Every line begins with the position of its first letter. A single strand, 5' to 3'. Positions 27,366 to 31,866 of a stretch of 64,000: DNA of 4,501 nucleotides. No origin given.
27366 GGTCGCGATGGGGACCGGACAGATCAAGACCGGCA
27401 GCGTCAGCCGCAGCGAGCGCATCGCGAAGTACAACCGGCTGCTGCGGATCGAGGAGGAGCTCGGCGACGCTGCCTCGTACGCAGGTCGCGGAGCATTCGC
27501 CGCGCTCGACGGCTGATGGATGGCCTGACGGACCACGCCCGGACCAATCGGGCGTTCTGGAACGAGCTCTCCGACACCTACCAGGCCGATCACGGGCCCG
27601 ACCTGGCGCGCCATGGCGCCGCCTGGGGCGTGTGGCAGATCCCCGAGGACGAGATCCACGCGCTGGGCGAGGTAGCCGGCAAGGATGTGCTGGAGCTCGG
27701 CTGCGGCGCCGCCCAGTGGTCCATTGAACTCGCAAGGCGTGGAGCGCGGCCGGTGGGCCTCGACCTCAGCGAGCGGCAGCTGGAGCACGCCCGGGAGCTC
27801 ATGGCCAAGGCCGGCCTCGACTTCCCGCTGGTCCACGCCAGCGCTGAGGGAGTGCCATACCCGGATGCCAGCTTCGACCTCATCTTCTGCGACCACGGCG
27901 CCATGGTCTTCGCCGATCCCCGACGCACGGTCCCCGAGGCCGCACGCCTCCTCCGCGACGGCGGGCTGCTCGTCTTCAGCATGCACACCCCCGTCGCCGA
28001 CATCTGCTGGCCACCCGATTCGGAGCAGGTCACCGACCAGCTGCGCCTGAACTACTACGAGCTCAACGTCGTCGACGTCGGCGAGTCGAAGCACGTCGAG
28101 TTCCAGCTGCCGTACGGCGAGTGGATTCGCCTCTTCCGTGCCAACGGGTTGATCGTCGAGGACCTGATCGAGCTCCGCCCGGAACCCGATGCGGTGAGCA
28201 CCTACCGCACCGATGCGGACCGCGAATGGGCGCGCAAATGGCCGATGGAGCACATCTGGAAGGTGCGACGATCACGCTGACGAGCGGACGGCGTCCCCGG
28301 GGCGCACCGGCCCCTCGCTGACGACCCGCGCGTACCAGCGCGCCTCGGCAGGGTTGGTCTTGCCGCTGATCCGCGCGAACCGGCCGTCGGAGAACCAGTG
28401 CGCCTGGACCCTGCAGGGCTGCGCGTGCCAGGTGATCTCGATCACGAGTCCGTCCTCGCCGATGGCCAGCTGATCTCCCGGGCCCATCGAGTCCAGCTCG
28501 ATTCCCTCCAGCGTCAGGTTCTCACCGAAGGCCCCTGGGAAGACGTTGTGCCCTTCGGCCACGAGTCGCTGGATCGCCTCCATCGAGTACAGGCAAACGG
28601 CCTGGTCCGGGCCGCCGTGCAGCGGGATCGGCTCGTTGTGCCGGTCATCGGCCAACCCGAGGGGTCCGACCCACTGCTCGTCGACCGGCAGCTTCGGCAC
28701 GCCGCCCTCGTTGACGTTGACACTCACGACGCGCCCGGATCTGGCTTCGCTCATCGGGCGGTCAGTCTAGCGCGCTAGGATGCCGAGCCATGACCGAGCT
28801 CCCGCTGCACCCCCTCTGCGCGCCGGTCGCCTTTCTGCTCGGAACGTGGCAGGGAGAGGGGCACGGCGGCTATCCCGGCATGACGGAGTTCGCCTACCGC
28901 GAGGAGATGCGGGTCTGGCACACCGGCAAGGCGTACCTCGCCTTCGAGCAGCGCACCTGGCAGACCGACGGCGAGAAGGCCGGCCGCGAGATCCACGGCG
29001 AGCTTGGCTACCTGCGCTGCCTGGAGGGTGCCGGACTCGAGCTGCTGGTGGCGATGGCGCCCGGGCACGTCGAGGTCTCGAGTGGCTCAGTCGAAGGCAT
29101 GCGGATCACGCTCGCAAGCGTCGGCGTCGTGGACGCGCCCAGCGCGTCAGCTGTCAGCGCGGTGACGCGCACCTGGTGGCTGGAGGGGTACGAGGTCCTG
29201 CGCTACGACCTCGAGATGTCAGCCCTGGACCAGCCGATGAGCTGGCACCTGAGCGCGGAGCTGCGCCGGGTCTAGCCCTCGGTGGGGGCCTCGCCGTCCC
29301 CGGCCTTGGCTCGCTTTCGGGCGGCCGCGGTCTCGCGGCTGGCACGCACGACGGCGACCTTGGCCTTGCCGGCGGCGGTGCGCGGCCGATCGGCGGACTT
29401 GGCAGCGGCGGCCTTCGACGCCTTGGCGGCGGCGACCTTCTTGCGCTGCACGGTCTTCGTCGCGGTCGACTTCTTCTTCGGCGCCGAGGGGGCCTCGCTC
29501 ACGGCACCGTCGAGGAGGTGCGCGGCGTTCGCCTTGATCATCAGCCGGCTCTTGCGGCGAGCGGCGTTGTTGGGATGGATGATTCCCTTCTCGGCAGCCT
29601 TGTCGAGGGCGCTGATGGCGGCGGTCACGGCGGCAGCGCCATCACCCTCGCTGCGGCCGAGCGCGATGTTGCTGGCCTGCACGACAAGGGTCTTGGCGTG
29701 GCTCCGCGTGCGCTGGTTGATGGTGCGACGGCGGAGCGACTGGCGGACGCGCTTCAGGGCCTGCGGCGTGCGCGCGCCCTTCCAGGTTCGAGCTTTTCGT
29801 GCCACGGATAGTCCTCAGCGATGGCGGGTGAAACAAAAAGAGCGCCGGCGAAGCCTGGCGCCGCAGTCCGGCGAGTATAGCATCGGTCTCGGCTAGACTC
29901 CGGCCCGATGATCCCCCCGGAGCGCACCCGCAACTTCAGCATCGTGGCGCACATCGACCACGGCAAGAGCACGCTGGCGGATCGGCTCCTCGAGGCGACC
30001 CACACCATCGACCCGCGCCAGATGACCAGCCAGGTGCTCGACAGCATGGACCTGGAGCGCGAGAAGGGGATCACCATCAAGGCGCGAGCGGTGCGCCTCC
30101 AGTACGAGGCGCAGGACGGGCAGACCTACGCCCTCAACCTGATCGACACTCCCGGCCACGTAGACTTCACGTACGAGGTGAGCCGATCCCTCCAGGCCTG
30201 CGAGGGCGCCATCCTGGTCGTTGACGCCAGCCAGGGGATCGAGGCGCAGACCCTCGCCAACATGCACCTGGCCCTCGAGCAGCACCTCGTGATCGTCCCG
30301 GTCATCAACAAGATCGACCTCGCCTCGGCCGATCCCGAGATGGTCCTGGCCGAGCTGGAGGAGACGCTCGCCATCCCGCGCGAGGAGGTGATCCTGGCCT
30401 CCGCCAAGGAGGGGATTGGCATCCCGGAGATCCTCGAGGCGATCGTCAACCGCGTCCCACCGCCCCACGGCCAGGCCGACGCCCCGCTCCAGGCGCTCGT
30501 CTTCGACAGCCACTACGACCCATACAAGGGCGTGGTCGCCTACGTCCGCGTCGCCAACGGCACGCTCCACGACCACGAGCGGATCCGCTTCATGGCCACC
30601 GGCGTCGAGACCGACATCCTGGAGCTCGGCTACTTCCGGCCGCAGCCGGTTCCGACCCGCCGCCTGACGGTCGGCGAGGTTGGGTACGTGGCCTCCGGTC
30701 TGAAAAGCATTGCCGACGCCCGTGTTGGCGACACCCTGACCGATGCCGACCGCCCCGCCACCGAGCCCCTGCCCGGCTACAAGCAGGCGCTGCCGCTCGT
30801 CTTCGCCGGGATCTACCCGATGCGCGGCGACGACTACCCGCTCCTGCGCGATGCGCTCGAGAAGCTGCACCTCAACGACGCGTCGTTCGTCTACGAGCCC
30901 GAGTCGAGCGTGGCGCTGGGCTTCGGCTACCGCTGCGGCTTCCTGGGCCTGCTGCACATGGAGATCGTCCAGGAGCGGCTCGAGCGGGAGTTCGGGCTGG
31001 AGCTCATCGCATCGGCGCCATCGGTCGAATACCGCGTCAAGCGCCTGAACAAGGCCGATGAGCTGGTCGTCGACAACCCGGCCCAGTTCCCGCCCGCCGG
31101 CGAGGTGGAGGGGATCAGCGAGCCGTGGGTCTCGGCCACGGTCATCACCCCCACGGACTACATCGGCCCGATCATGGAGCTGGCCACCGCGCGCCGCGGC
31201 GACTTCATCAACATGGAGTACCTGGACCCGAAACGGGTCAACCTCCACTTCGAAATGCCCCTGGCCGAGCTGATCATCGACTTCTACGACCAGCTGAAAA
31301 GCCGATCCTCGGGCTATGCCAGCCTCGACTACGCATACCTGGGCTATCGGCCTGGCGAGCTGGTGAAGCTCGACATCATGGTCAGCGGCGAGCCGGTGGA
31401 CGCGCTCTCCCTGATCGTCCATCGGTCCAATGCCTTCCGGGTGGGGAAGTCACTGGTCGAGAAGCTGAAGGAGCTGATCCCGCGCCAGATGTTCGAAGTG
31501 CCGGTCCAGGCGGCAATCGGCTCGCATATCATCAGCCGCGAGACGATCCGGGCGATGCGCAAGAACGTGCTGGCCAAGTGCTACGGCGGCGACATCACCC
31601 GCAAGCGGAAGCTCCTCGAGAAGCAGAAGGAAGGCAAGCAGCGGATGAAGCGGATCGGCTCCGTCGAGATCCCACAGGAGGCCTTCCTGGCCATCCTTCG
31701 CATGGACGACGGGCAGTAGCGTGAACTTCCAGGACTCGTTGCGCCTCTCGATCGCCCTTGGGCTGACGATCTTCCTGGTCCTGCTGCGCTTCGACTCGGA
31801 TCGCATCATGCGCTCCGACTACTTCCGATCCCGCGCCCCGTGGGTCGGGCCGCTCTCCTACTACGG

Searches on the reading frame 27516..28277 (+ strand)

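Call 64: search_protein_families(library=pfam, proteins=[window:27516-28277:+], max_evalue=0.001)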
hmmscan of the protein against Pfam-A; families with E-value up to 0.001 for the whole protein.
window:27516-28277:+ (254 aa): 8 families
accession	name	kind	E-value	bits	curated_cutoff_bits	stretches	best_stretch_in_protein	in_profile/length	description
PF08241.18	Methyltransf_11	-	5.6e-22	78.6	21.2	1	59-154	1-95/95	Methyltransferase domain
PF13649.12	Methyltransf_25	-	6.5e-21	75.3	27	1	58-150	1-97/97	Methyltransferase domain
PF13847.12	Methyltransf_31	-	1.1e-16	61.3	27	1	54-174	3-124/145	Methyltransferase domain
PF13489.12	Methyltransf_23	-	2.7e-14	53.7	27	1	45-210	11-148/164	Methyltransferase domain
PF08242.18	Methyltransf_12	-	6.7e-12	46.4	30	1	59-152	1-98/98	Methyltransferase domain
PF01209.24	Ubie_methyltran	-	2.3e-10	40.7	20.1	1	49-153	42-150/233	ubiE/COQ5 methyltransferase family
PF03141.22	Methyltransf_29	-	6.1e-06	25.5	23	1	56-161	119-223/506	Putative S-adenosyl-L-methionine-dependent methyltransferase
PF02353.26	CMAS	-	0.0005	19.9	27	1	54-101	62-110/273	Mycolic acid cyclopropane synthetase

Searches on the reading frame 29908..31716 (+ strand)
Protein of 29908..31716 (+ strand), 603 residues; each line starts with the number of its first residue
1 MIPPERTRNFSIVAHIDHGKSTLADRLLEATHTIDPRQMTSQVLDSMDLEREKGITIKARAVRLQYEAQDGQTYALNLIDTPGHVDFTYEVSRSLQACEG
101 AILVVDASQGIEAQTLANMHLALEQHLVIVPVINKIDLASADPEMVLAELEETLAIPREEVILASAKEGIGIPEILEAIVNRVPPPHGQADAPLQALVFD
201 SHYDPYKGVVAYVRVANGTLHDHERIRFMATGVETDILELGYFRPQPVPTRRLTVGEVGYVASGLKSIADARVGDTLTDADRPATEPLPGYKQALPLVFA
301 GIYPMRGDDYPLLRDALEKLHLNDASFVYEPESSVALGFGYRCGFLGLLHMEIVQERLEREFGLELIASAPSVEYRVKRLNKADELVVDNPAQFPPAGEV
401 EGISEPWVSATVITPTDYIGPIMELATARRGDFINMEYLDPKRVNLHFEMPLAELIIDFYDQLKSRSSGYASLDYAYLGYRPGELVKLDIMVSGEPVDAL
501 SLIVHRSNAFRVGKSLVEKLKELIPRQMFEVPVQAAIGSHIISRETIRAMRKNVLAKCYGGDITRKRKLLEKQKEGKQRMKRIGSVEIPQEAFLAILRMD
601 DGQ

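Call 64: search_protein_families(library=pfam, proteins=[window:29908-31716:+], max_evalue=0.001)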
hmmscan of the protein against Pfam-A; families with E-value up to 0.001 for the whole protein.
window:29908-31716:+ (603 aa): 8 families
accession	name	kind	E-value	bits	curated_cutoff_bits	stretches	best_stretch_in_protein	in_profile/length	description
PF00009.33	GTP_EFTU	-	2.3e-56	190.8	26.5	1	6-185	2-188/188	Elongation factor Tu GTP binding domain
PF06421.17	LepA_C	-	7.9e-51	171.1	29.7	1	492-598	1-107/107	GTP-binding protein LepA C-terminus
PF00679.30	EFG_C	-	2.8e-21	75.8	27.9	1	403-489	2-87/89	Elongation factor G C-terminus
PF03144.31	GTP_EFTU_D2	-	1.5e-07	32.2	30.3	1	208-278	1-73/73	Elongation factor Tu domain 2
PF22042.2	EF-G_D2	-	3.1e-05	24.4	27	1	193-230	1-38/84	Elongation factor G domain 2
PF01926.29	MMR_HSR1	-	6.3e-05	23.5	21.9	1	16-135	8-113/113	50S ribosome-binding GTPase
PF14492.12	EFG_III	-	0.00048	20.6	27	0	296-367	4-72/75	Elongation Factor G, domain III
PF00071.28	Ras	-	0.00071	19.6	21.6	0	55-183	30-160/162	Ras family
